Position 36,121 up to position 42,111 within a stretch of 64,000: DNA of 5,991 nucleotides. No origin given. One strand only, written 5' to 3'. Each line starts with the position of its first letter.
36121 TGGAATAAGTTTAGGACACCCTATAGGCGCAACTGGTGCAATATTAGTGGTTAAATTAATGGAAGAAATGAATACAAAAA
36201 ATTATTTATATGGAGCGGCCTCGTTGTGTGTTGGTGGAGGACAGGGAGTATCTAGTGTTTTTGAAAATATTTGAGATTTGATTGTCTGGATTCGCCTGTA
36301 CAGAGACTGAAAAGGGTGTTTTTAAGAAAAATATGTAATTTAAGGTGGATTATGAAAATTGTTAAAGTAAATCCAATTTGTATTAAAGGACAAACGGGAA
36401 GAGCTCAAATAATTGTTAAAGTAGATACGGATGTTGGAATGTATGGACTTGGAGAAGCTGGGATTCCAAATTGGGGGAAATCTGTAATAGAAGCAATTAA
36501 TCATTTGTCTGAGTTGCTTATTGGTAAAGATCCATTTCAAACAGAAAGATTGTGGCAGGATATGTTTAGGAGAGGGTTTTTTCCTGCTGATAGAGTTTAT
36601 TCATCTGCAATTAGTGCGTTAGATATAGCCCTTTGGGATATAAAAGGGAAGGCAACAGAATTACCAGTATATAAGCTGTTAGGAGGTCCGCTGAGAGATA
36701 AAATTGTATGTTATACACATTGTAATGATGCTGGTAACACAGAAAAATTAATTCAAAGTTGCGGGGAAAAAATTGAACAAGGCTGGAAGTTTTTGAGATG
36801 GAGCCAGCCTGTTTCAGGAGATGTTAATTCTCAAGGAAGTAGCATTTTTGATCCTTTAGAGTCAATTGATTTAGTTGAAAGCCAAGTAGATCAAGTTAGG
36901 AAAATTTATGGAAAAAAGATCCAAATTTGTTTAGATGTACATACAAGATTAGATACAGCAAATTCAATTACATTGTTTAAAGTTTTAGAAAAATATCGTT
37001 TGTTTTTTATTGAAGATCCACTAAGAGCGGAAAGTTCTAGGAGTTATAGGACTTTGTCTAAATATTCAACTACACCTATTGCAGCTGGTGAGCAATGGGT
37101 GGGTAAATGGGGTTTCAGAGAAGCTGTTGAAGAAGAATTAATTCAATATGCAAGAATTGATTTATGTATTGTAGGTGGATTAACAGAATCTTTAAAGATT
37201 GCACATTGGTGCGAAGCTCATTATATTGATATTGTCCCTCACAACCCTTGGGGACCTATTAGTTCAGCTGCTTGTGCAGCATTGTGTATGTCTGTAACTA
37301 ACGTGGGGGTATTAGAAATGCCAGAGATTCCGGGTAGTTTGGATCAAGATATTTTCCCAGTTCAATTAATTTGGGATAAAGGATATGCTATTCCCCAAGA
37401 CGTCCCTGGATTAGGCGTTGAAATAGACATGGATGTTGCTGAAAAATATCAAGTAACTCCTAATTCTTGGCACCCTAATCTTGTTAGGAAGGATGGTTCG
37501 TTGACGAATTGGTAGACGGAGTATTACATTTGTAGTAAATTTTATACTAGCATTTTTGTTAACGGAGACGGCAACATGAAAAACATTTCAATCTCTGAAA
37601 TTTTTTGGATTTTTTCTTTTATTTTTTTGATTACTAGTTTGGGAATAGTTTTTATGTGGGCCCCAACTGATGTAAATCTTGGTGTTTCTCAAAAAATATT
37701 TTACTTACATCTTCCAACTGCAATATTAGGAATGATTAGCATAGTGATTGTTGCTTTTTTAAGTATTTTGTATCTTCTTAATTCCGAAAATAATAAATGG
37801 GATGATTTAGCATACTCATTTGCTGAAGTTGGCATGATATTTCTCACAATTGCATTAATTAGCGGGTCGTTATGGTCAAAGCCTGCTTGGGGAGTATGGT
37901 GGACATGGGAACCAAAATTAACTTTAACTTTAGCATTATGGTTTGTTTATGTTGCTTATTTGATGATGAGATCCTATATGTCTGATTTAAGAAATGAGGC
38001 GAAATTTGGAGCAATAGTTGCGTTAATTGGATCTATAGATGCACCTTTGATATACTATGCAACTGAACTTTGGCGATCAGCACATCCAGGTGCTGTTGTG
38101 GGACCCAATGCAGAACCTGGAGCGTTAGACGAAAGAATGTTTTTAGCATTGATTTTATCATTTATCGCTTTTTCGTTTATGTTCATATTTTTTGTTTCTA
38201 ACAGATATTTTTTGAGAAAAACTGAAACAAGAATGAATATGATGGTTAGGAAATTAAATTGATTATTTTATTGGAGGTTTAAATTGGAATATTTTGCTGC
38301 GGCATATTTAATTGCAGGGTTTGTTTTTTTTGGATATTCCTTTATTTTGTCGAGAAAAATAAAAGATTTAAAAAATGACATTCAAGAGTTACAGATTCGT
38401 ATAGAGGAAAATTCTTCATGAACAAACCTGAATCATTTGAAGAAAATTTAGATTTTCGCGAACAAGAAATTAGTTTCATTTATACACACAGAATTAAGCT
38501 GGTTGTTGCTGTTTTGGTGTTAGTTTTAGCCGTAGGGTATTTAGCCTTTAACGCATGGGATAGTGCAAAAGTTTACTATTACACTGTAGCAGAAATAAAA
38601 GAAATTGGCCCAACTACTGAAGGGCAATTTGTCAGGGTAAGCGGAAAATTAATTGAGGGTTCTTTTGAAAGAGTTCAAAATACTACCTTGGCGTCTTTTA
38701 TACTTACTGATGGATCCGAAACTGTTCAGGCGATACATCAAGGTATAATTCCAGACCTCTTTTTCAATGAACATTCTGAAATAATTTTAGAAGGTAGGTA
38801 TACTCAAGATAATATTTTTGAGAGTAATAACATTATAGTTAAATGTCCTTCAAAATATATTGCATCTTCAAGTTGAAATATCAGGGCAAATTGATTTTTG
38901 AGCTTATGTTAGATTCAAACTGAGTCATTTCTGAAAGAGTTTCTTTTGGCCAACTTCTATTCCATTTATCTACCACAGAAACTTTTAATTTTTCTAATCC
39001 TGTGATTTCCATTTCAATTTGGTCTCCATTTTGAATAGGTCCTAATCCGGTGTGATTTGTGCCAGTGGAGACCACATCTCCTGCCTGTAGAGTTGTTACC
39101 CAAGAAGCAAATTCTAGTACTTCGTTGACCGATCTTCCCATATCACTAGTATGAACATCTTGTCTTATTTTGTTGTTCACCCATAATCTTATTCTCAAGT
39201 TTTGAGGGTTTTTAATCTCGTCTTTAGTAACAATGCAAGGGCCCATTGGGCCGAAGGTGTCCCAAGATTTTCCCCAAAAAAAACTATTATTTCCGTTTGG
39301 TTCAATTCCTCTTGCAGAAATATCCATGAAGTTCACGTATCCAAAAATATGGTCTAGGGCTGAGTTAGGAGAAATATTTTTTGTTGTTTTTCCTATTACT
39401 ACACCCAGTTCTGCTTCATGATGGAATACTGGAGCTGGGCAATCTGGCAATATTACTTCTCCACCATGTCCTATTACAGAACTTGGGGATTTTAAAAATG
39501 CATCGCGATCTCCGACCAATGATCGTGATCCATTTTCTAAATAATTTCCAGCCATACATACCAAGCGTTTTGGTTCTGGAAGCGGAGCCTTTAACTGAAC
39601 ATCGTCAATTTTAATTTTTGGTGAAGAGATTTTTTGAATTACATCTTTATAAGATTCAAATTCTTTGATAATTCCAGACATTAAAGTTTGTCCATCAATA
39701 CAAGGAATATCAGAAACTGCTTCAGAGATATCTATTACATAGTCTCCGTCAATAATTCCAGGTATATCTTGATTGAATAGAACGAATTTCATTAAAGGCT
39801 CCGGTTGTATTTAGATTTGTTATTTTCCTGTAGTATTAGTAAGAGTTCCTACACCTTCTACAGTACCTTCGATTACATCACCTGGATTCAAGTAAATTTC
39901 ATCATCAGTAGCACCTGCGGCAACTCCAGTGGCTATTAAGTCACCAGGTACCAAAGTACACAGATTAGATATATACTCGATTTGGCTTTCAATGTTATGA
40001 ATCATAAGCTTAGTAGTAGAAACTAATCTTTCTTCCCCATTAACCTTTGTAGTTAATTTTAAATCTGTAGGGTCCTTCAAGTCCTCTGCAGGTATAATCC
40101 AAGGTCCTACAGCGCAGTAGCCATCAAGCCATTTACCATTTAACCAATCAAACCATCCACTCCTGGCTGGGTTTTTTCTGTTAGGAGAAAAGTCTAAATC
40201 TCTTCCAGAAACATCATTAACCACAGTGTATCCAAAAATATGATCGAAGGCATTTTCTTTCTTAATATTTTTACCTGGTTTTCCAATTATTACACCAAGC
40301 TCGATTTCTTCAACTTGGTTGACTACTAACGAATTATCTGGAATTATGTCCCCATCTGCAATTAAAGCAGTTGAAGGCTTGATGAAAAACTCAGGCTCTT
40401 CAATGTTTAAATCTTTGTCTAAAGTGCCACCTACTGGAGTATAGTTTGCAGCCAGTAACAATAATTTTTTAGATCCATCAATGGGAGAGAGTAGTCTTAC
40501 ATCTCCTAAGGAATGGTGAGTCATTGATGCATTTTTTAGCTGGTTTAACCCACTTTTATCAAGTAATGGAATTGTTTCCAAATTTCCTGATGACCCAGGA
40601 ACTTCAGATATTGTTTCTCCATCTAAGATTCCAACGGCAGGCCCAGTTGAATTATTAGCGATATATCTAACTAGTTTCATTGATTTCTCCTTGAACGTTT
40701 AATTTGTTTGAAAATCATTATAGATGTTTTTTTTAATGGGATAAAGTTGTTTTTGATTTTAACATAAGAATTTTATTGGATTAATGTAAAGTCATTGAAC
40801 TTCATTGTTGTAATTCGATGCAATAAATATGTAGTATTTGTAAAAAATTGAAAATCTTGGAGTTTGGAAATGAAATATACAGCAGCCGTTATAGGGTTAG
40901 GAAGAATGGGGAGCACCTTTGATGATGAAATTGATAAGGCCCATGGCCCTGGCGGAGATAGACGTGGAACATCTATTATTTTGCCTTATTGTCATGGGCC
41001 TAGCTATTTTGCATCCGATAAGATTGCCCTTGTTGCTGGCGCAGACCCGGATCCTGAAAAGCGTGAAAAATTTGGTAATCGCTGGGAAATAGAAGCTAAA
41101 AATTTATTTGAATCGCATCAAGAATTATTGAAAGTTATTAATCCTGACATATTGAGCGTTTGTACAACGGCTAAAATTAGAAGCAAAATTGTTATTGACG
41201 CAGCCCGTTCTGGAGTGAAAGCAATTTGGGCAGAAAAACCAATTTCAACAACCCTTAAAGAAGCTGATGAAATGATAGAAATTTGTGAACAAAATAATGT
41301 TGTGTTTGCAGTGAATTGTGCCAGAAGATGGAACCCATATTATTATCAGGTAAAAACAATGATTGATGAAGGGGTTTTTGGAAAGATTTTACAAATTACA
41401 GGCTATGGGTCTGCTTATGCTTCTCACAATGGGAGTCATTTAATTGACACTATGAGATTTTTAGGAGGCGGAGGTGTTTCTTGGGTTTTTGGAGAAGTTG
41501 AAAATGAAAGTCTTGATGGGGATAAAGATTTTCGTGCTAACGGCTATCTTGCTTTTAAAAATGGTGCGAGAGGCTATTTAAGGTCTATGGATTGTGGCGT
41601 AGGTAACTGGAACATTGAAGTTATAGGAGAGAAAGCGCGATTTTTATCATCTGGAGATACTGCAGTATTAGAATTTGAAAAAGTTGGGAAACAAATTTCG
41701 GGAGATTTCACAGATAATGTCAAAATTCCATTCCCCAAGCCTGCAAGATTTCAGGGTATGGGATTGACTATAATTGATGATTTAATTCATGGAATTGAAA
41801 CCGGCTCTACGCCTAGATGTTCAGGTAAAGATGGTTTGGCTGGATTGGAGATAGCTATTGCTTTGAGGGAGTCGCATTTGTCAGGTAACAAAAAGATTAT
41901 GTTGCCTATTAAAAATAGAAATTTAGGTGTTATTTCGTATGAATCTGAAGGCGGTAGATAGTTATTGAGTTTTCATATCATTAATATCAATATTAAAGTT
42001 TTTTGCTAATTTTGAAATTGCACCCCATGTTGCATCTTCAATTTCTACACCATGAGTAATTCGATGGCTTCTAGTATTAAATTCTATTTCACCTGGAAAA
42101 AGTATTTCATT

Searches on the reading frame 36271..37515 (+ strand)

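Call 29: search_protein_families(library=ncbifam, proteins=[window:36271-37515:+], max_evalue=1e-8)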
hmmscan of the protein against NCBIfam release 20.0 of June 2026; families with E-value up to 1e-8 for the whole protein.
window:36271-37515:+ (414 aa): 10 families
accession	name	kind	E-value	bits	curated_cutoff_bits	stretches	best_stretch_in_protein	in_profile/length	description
NF010624.0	PRK14017.1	equivalog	3.7e-78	263.3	311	1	46-414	15-382/382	galactonate dehydratase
NF043051.1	ManoateDhtManD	equivalog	3.4e-76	256.7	550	2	197-414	186-403/403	D-mannonate dehydratase ManD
NF011654.0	PRK15072.1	subfamily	5.5e-70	236.3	430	2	198-414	188-404/404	D-galactonate dehydratase family protein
NF040790.2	glucon_galact_dh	equivalog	6e-57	193.2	750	1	45-399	24-375/390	bifunctional D-gluconate/D-galactonate dehydratase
NF040866.1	AraD_Arch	equivalog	7.1e-36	124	650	1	47-395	35-371/372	arabinonate dehydratase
NF047820.1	TalGalacDh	equivalog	2.5e-30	105.7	500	1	45-324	37-304/371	L-talarate/galactarate dehydratase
NF011968.0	PRK15440.1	equivalog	5.3e-30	104.6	393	1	46-325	59-320/395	L-rhamnonate dehydratase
TIGR02534.1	mucon_cyclo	subfamily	7.6e-22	77.8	334.95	1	41-394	24-366/368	muconate/chloromuconate family cycloisomerase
NF043002.1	HProlDhtase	equivalog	1.3e-19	70.3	500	1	48-390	35-359/366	cis-3-hydroxy-L-proline dehydratase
TIGR01928.1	menC_lowGC_arch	equivalog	5.7e-11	42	200.65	0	208-321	167-278/325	o-succinylbenzoate synthase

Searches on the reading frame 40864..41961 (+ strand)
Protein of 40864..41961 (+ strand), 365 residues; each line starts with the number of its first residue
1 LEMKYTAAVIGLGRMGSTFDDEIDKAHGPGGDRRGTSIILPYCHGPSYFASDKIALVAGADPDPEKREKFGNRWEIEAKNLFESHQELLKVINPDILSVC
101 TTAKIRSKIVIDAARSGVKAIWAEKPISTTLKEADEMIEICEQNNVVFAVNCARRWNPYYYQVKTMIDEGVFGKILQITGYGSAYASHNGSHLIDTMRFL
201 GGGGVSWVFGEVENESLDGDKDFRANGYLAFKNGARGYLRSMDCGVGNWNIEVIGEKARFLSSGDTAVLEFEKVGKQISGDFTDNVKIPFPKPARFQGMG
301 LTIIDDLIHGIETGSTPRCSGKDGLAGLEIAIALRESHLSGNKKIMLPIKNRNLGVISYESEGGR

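Call 29: search_protein_families(library=ncbifam, proteins=[window:40864-41961:+], max_evalue=1e-8)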
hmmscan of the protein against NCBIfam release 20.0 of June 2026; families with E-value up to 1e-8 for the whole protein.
window:40864-41961:+ (365 aa): 5 families
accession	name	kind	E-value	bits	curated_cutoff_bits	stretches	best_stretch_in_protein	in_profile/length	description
NF040723.1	UDP-GlcNAcDh_Arch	equivalog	1.5e-21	77.2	450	1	48-336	19-299/302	UDP-N-acetylglucosamine 3-dehydrogenase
TIGR04380.1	myo_inos_iolG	equivalog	5.2e-21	74.9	355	1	52-341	25-326/330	inositol 2-dehydrogenase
NF052479.1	LevoglcsnDh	equivalog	1.5e-12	46.9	650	1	83-181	63-161/386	levoglucosan dehydrogenase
NF058563.1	BT_2159_fam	equivalog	1e-09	37.9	650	0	81-175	50-143/350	disaccharide 3-dehydrogenase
NF041392.1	XylDh_Gfo6_Halo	equivalog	1.6e-09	37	350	1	95-183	84-171/350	D-xylose 1-dehydrogenase Gfo6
